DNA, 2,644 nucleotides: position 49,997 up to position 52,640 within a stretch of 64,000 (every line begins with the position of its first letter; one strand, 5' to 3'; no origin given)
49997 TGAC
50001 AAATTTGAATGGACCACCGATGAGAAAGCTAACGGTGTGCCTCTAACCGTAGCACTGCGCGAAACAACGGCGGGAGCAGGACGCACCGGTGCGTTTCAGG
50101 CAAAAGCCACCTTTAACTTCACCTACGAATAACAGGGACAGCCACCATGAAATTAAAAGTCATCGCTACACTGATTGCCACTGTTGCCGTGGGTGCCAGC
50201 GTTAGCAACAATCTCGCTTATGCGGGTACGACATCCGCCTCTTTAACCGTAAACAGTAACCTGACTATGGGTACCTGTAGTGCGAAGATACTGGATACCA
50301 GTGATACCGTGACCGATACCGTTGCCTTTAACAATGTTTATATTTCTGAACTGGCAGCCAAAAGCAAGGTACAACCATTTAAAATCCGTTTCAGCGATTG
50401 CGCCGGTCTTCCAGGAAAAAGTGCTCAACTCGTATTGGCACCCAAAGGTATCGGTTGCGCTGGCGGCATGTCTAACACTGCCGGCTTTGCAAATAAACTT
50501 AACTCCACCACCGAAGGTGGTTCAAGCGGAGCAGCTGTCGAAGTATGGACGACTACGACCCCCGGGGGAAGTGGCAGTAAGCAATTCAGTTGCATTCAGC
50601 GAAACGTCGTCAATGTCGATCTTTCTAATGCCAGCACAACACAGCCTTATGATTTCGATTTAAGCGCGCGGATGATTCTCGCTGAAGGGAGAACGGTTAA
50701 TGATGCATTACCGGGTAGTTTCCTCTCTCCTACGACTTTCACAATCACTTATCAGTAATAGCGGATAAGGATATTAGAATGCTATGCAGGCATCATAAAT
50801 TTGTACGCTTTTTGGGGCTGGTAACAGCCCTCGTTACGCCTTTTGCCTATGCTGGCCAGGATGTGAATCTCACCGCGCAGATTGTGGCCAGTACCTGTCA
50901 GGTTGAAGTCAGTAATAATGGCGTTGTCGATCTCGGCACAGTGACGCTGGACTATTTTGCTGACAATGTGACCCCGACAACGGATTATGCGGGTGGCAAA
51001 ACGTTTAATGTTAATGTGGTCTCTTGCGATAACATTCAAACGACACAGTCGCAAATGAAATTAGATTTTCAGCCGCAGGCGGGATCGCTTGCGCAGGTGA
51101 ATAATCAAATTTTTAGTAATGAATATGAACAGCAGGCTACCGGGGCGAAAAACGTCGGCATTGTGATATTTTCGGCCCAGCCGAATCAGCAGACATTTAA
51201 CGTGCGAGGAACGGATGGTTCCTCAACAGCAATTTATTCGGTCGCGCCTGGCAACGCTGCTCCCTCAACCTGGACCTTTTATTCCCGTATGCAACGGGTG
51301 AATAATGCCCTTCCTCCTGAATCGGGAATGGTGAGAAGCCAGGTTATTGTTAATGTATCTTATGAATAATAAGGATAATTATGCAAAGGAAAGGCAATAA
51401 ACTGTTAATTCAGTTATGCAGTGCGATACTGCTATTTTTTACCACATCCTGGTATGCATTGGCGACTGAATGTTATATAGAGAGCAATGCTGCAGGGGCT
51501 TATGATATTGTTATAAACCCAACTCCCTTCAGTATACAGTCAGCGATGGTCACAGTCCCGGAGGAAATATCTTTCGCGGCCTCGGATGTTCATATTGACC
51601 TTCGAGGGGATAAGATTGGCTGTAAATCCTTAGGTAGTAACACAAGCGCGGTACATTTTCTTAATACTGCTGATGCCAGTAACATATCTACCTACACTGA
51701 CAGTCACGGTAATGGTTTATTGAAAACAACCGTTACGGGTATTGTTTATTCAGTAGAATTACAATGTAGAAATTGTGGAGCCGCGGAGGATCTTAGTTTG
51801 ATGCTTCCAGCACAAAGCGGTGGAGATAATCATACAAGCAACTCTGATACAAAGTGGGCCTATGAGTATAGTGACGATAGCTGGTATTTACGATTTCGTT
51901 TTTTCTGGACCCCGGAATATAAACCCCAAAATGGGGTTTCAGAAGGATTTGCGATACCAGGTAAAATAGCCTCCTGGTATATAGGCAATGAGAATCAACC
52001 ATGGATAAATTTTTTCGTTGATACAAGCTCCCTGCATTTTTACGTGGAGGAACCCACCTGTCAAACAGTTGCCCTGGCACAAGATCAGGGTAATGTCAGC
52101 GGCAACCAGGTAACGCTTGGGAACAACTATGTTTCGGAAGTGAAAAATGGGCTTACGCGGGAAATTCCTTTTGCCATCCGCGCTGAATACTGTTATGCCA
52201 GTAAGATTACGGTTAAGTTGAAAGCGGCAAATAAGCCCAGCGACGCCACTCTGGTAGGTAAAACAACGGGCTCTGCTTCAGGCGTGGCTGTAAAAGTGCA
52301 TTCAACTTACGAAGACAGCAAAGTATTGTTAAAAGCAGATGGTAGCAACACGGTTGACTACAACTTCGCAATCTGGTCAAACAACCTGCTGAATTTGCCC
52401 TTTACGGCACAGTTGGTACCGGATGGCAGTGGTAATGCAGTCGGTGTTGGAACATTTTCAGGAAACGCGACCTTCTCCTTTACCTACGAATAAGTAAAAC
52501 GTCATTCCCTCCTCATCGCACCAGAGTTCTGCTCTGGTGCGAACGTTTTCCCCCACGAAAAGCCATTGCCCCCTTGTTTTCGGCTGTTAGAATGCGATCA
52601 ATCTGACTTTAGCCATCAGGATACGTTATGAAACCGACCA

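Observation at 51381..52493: Tip adhesin gene of the fimbrial operon looks like a compositional outlier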

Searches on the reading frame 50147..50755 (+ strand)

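Call 32: search_protein_families(proteins=[window:50147-50755:+], library=ncbifam, max_evalue=0.01)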
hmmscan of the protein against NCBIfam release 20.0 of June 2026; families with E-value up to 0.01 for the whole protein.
window:50147-50755:+ (203 aa): 5 families
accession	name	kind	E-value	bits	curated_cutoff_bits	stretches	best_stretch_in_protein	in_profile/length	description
NF011799.0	PRK15263.1-5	equivalog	6.2e-85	284.2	414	1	1-203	1-201/201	putative fimbrial protein StaE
NF011798.0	PRK15263.1-4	equivalog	1.2e-64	217.9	372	1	7-203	9-204/204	fimbrial protein StaE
NF011796.0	PRK15263.1-2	equivalog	8e-54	182.4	213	1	1-203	2-193/193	putative fimbrial protein StaE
NF011797.0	PRK15263.1-3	equivalog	3.5e-47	160.7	206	1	6-202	10-203/204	fimbrial-like protein YadL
NF011795.0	PRK15263.1-1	equivalog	2.3e-42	145.3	392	1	9-202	10-199/200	fimbrial-like protein YadL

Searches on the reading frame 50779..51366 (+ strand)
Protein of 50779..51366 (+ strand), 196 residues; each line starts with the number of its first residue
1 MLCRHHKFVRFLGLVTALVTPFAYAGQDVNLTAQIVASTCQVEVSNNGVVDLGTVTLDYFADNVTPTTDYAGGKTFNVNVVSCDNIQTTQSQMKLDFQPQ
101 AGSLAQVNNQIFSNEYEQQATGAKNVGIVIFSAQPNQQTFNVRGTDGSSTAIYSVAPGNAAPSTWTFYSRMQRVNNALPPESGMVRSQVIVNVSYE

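Call 32: search_protein_families(proteins=[window:50779-51366:+], library=ncbifam, max_evalue=0.01)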
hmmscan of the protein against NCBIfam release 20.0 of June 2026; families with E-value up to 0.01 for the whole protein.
window:50779-51366:+ (196 aa): 4 families
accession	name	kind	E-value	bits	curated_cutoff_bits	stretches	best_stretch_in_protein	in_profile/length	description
NF011794.0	PRK15262.1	equivalog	1.2e-81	273.1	132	1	2-196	6-200/200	fimbrial-like protein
NF011737.0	PRK15190.1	equivalog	0.00014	21.6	240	1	28-174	29-161/181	fimbrial protein BcfE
NF011830.0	PRK15302.1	equivalog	0.0011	18.8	337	1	29-93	27-87/229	hypothetical protein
NF007276.0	PRK09733.1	equivalog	0.0024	17.7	189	1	28-140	29-137/183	fimbrial-like protein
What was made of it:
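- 50779..51369 (+): yadK-position minor subunit: conserved upstream flank that can anchor crossovers. NCBIfam PRK15262 scores 273 bits, above its cut-off of 132 (call 32).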

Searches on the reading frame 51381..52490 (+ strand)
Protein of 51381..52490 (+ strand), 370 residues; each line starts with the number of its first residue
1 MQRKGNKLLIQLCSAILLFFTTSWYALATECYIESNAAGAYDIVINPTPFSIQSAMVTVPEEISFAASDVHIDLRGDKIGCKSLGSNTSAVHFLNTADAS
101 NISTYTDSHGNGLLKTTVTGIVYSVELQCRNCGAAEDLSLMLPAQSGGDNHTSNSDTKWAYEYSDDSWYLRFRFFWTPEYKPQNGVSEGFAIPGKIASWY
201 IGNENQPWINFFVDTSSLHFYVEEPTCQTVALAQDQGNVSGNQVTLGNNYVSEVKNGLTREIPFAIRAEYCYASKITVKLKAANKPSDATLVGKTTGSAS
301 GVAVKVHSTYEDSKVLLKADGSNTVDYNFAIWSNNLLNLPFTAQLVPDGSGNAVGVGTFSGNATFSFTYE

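Call 6: profile_search(protein=window:51381-52490:+)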
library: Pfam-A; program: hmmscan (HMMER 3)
A. the first sequence (370 residues): domains with independent E <= 10: 1; with E <= 0.001: 0
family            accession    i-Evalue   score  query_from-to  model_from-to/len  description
COXG              PF06240.19       0.62    10.2     275-331        55-106/140  Carbon monoxide dehydrogenase subunit G (CoxG)
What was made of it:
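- On Two-domain tip adhesin of a classical chaperone-usher fimbria: My hmmscan of the window protein gave no PF00419 hit at E<=10 (call 6).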

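Call 32: search_protein_families(proteins=[window:51381-52490:+], library=ncbifam, max_evalue=0.01)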
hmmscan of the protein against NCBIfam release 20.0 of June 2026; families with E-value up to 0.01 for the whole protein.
window:51381-52490:+ (370 aa): 5 families
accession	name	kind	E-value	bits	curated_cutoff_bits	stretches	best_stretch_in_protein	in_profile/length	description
NF011833.0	PRK15305.1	equivalog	6.8e-15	54.8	329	1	67-370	57-353/353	fimbrial protein StkG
NF007269.0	PRK09723.1-3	equivalog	2.5e-05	23.7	473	1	224-369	234-390/391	putative fimbrial-like adhesin protein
NF011752.0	PRK15205.1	equivalog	4.1e-05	23.5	169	1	260-370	70-176/176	long polar fimbrial protein LpfE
NF011834.0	PRK15306.1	equivalog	0.002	17.9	205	1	224-370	40-190/190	fimbrial protein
NF011776.0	PRK15239.1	equivalog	0.0023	17.9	230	1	287-370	114-197/197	putative fimbrial protein StaA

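Call 33: search_solved_structures(query=window:51381-52490:+, max_evalue=1, show_alignments=2)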
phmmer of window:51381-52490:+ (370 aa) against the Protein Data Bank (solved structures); distinct sequences matched with E-value up to 1: 0.
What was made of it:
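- Closest known: Receptor-binding domains of F17G/GafD, MrkD, Abp1D, AtfE, UclD and LpfD adhesins. Different: Sequence identity is 8-12%, and no sequence-level match to any PDB chain was found (call 33).
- Tried and rejected: Pfam gave no hit (call 6) and PDB sequence search gave no hit (call 33).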

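Call 42: search_protein_representatives(protein=window:51381-52490:+)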
Query: 370 residues. Proteins with E-value up to 0.001 (for the whole library): 44; up to 1e-10: 27; up to 1e-30: 12. The best 44 are listed.
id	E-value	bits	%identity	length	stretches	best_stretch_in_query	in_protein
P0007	1.8e-246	833.1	99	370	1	1-370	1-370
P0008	1.3e-79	284.3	43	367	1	4-370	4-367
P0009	9.2e-71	255.1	44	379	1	30-370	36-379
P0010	4.1e-59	216.8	40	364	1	8-370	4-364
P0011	4.6e-59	216.6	39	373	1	14-370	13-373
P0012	5.3e-57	209.9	92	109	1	262-370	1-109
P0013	2.5e-54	201.1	39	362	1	12-370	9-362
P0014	1.4e-52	195.3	40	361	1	28-370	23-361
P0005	3.3e-41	157.9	68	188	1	75-185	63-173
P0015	3.1e-40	154.7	48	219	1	196-357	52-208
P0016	7.7e-38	146.8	72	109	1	1-108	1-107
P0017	5.3e-31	124.3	33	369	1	19-370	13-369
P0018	2.8e-26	108.8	32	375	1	12-370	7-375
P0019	1.4e-25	106.5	31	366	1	23-370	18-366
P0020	7.6e-25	104.1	86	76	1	192-247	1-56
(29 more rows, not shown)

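Call 49: predict_structure(alignment_id=A1)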
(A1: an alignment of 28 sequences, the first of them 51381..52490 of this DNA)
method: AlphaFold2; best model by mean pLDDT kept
length: 370 residues; sequences in the alignment: 28
mean_pLDDT: 90.1   pTM: 0.77
mean pLDDT of the five models: 90.1, 89.7, 89.5, 89.1, 88.4
residues with pLDDT >= 90: 261; 70-90: 87; 50-70: 16; < 50: 6
segments of 3 or more residues with pLDDT < 50: 23-26
pLDDT, mean of each block of 10 residues (from residue 1): 58 67 60 96 89 91 94 94 81 97 95 96 97 93 96 88 94 96 88 97 94 95 88 85 92 93 93 93 90 94 95 91 92 91 94 91 92
secondary structure, 60 per line:
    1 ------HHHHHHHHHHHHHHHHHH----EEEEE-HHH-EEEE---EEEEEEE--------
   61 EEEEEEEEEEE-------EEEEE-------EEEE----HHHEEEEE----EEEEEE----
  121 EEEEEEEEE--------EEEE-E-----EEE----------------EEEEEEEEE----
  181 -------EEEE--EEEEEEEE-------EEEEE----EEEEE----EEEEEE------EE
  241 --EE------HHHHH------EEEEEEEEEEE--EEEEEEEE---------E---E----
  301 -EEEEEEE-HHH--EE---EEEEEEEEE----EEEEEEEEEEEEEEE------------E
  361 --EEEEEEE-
elements in order: H7-24 E29-33 E39-42 E46-52 E61-71 E79-83 E91-94 E102-106 E111-116 E121-129 E138-141 E149-151 E168-176 E188-191 E194-201 E209-213 E218-222 E227-232 H251-255 E262-272 E275-282 E302-308 E320-328 E333-347 E363-369
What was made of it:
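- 51381..52493 (+): yadC-position gene: 370-aa two-domain fimbrial tip adhesin (stop codon included). AlphaFold2 pLDDT is 90 (call 49).
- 51381..51464 (+): Signal peptide (codons 1-28, ...WYALA|TECY). Predicted helix 7-24 with low pLDDT (call 49).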

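Call 52: fold_search(model_id=the predicted structure, library=pdb)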
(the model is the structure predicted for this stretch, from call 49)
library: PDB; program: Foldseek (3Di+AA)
matches with E <= 10: 1476; with E <= 0.001: 80
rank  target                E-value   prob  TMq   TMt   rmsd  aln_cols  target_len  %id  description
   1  5jr4_A                6.0e-10  1.00  0.28  0.37  16.5       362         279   15  Crystal structure of FimH A27V/V163A from E. coli UTI89 bound to FimG N-terminal extension (released 2017-02-22)
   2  3rfz_A                8.3e-10  1.00  0.35  0.43   9.5       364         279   15  Crystal structure of the FimD usher bound to its cognate FimC:FimH substrate (released 2011-06-01)
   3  1qun_B                1.1e-09  1.00  0.32  0.39  10.6       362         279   14  X-RAY STRUCTURE OF THE FIMC-FIMH CHAPERONE ADHESIN COMPLEX FROM UROPATHOGENIC E.COLI (released 1999-08-31)
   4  5afo_A                1.9e-09  1.00  0.44  0.47   7.7       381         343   13  Long Polar Fimbriae adhesin LpfD from the adherent invasive E. coli strain LF82 (released 2015-08-05)
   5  5cyl_C                3.4e-09  1.00  0.43  0.44  10.5       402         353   12  Crystal structure of the CupB6 tip adhesin from Pseudomonas aeruginosa (released 2016-10-05)
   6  1kiu_B                5.6e-09  1.00  0.34  0.42   9.7       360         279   16  FimH adhesin Q133N mutant-FimC chaperone complex with methyl-alpha-D-mannose (released 2002-06-05)
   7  5cyl_E                5.9e-09  1.00  0.42  0.44  10.1       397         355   12  Crystal structure of the CupB6 tip adhesin from Pseudomonas aeruginosa (released 2016-10-05)
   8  7szo_H                7.0e-09  1.00  0.28  0.35  13.1       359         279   14  Structure of a bacterial fimbrial tip containing FocH (released 2021-12-29)
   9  5cyl_H                7.4e-09  1.00  0.42  0.43   9.8       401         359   12  Crystal structure of the CupB6 tip adhesin from Pseudomonas aeruginosa (released 2016-10-05)
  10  5cyl_G                7.4e-09  1.00  0.42  0.43  10.2       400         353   12  Crystal structure of the CupB6 tip adhesin from Pseudomonas aeruginosa (released 2016-10-05)
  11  3f83                  1.5e-08  1.00  0.40  0.32   9.1       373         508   14  Structure of fusion complex of the minor pilin CfaE and major pilin CfaB of CFA/I pili from ETEC E. coli (released 2009-08-11)
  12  5cyl_A                2.9e-08  1.00  0.45  0.46   9.1       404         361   12  Crystal structure of the CupB6 tip adhesin from Pseudomonas aeruginosa (released 2016-10-05)
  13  5cyl_B                3.1e-08  1.00  0.42  0.43  13.4       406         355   13  Crystal structure of the CupB6 tip adhesin from Pseudomonas aeruginosa (released 2016-10-05)
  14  6k73_C                3.4e-08  1.00  0.27  0.30  12.1       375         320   10  Chaperone-tip adhesin complex is vital for synergistic activation of CFA/I fimbriae biogenesis (released 2020-06-10)
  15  5jqi_B                5.6e-08  1.00  0.29  0.37  14.2       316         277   15  Crystal structure of FimH A62S from E. coli UTI89 bound to FimG N-terminal extension (released 2017-02-22)
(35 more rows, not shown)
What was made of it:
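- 51381..52493 (+): The best full-length Foldseek hits are FimH, LpfD, CupB6, FocH, CfaE and PapG (call 52).
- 52059..52490 (+): Pilin domain, residues 227-370, with invariant C227 and C271 and the C-terminal ...TFSFTYE. Foldseek matches to FimG, FimA, FimF and PapA over about 155 columns (call 52).
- On Two-domain tip adhesin of a classical chaperone-usher fimbria: Foldseek matches FimG, FimA, FimF and PapA over about 155 columns (call 52).
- Closest known: FimH, the type 1 fimbrial adhesin, and its population genetics. Same: It is a two-domain tip adhesin, and Foldseek's best full-length matches include FimH (call 52).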

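Call 64: find_homologous_proteins(query=window:51381-52490:+, max_evalue=1e-10)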
Query window:51381-52490:+ (370 aa): 26 proteins with E <= 1e-10 among 2422 candidates.
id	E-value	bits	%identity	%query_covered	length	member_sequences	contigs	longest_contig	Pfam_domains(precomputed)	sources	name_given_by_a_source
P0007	5.8e-246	833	99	100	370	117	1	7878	-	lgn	-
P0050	2.1e-213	726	85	100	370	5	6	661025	PF00419.27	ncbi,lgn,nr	ncbi:TPA: fimbrial protein [Escherichia coli]|nr:fimbrial protein [Escherichia coli] HCO5224138.1 fi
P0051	2.5e-213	726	86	100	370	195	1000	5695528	PF00419.27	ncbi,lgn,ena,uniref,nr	ncbi:TPA: fimbrial protein [Escherichia coli]|uniref:Fimbrial protein n=4 Tax=Escherichia coli TaxID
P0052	2.4e-212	723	85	100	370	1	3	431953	PF00419.27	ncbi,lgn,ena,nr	ncbi:fimbrial protein [Escherichia coli]|nr:fimbrial protein [Escherichia coli] HBA5911573.1 fimbria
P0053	1.7e-211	720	84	100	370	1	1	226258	PF00419.27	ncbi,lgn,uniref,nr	ncbi:fimbrial protein [Escherichia sp. E2661]|uniref:fimbrial protein n=1 Tax=Escherichia sp. E2661 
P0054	3.9e-206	702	84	100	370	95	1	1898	PF00419.27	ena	-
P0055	4.9e-191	652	78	100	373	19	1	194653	PF00419.27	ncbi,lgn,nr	ncbi:fimbrial protein [Escherichia coli]|nr:fimbrial protein [Escherichia coli]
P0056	5.3e-191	652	76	100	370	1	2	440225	PF00419.27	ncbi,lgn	-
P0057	2.3e-190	650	78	100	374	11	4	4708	PF00419.27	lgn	-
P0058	1.1e-186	638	75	100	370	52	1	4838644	PF00419.27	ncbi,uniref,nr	ncbi:fimbrial protein [Escherichia albertii]|uniref:fimbrial protein n=1 Tax=Escherichia albertii Ta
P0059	1.1e-165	569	68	100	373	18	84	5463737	PF00419.27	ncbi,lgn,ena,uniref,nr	ncbi:fimbrial protein [Escherichia coli]|uniref:fimbrial protein n=1 Tax=Escherichia coli TaxID=562 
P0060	5.7e-158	544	65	100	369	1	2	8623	PF00419.27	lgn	-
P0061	8.4e-145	500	63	100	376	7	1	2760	PF00419.27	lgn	-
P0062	3.3e-129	449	55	100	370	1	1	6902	PF00419.27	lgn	-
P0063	3.3e-128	446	55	100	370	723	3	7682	PF00419.27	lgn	-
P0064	3.5e-127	442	55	100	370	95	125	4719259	PF00419.27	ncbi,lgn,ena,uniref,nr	ncbi:TPA: fimbrial protein [Escherichia coli]|uniref:fimbrial protein n=1 Tax=Escherichia coli TaxID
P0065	1.4e-121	424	53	100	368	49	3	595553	PF00419.27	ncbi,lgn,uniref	ncbi:fimbrial protein [Escherichia fergusonii]|uniref:fimbrial protein n=1 Tax=Escherichia fergusoni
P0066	8.9e-121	421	54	100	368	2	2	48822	PF00419.27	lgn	-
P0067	2.4e-107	377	50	100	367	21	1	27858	PF00419.27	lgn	-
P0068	1.3e-106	375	51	100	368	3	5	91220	PF00419.27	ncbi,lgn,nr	ncbi:fimbrial protein [Escherichia coli]|nr:fimbrial protein [Escherichia coli]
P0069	7.2e-105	369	48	100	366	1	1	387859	PF00419.27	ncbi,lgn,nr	ncbi:fimbrial protein [Salmonella enterica subsp. enterica serovar Kotte]|nr:fimbrial protein [Salmo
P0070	2.0e-98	348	49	100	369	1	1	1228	PF00419.27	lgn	-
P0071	3.9e-97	344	49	100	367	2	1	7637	PF00419.27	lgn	-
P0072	1.4e-61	227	43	80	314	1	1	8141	PF00419.27,PF00486.35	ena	-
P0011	1.5e-58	217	38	92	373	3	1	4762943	PF00419.27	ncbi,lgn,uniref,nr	ncbi:fimbrial protein [unidentified bacterial endosymbiont]|uniref:fimbrial protein n=1 Tax=unidenti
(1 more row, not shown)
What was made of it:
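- On Two-domain tip adhesin of a classical chaperone-usher fimbria: Precomputed annotations list PF00419 for relatives that are 38-86% identical (call 64).
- Tried and rejected: The full-length search (call 64) and the exhaustive representative search (call 42) were used instead.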
